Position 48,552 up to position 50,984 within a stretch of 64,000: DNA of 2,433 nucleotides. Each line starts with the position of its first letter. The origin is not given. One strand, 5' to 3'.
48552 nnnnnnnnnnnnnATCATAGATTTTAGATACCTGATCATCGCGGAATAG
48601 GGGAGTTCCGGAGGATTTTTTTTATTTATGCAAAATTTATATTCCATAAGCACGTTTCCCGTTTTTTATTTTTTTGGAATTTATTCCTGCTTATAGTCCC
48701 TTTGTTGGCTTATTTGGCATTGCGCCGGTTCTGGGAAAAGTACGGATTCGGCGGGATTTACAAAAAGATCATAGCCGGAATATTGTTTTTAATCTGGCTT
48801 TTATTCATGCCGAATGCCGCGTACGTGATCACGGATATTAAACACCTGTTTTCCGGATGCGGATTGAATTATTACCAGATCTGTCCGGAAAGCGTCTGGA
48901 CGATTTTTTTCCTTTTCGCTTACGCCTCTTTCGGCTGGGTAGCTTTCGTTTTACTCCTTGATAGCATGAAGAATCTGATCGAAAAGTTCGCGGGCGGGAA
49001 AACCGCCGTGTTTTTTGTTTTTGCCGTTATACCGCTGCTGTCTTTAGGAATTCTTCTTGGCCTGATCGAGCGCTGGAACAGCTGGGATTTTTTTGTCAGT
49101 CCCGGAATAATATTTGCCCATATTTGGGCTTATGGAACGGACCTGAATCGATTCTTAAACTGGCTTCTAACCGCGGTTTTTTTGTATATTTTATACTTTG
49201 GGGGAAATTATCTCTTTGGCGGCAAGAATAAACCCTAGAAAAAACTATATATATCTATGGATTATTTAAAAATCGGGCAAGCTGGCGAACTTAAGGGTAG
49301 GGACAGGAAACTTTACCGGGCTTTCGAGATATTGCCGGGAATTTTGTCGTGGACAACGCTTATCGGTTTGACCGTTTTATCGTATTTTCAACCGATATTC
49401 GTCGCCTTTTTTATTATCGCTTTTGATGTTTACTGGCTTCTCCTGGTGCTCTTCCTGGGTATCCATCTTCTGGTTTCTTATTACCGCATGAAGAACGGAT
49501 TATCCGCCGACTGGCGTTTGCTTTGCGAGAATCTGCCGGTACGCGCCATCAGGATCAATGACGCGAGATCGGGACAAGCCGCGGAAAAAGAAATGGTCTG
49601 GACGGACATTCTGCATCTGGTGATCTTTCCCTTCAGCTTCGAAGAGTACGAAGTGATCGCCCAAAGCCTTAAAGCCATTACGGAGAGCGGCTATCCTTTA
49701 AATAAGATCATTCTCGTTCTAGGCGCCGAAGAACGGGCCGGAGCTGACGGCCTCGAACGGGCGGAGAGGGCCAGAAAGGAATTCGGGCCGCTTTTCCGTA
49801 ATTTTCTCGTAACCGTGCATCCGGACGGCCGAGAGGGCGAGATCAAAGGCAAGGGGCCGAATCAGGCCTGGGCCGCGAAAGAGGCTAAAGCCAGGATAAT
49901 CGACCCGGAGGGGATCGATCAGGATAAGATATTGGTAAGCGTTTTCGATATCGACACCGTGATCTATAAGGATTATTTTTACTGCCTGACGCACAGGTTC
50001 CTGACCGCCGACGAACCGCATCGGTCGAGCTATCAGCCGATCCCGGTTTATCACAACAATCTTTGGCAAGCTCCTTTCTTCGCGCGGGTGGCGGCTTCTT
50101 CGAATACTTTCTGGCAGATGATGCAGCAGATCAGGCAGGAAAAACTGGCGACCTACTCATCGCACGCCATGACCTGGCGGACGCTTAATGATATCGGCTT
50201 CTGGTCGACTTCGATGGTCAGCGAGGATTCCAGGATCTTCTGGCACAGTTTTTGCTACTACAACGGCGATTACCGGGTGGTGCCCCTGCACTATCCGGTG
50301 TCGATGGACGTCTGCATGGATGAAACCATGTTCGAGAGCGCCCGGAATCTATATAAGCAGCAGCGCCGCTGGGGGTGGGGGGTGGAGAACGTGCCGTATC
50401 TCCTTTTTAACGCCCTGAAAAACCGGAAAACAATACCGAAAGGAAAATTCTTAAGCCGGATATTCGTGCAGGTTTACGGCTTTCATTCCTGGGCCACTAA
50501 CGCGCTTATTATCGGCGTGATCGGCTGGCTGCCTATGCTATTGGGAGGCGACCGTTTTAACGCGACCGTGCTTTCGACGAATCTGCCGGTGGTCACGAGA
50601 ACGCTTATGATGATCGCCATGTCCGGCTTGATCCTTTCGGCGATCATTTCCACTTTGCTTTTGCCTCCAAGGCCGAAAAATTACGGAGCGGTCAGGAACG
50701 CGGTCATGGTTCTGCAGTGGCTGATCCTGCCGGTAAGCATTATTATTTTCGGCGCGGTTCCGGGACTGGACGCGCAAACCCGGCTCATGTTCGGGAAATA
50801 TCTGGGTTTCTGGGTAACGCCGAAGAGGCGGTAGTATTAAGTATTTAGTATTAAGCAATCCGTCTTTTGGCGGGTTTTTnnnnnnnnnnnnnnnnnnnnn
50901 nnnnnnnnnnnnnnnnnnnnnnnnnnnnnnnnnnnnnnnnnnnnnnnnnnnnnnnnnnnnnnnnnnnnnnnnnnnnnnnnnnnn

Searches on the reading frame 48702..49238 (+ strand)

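Call 65: search_protein_families(library=pfam, proteins=[window:48702-49238:+])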
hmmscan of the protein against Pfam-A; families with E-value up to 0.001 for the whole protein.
window:48702-49238:+ (178 aa): 1 family
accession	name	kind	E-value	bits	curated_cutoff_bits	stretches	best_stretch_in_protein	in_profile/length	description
PF07099.16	DUF1361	-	3.9e-23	82.6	25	1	22-156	29-161/169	Protein of unknown function (DUF1361)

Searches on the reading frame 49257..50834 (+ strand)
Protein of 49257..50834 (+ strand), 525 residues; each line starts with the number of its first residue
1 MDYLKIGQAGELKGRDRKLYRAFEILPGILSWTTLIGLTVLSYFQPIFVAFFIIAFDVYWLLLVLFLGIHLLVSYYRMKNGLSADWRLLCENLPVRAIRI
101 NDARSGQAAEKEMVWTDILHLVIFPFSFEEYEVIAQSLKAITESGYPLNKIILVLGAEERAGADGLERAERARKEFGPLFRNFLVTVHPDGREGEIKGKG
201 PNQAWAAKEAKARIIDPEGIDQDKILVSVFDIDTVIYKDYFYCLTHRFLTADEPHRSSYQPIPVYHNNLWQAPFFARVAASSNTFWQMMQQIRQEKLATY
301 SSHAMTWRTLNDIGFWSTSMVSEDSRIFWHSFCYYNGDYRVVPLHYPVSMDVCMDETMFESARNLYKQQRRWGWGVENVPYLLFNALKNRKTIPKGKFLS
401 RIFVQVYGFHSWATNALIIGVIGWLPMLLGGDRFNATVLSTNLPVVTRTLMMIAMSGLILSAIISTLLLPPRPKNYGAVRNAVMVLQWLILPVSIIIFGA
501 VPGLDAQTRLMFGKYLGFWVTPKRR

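Call 65: search_protein_families(library=pfam, proteins=[window:49257-50834:+])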
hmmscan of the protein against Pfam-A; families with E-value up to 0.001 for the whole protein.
window:49257-50834:+ (525 aa): 1 family
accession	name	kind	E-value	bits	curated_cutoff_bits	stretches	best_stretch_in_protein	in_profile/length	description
PF13632.12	Glyco_trans_2_3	-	4.5e-06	27.1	27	1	229-425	4-160/198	Glycosyl transferase family group 2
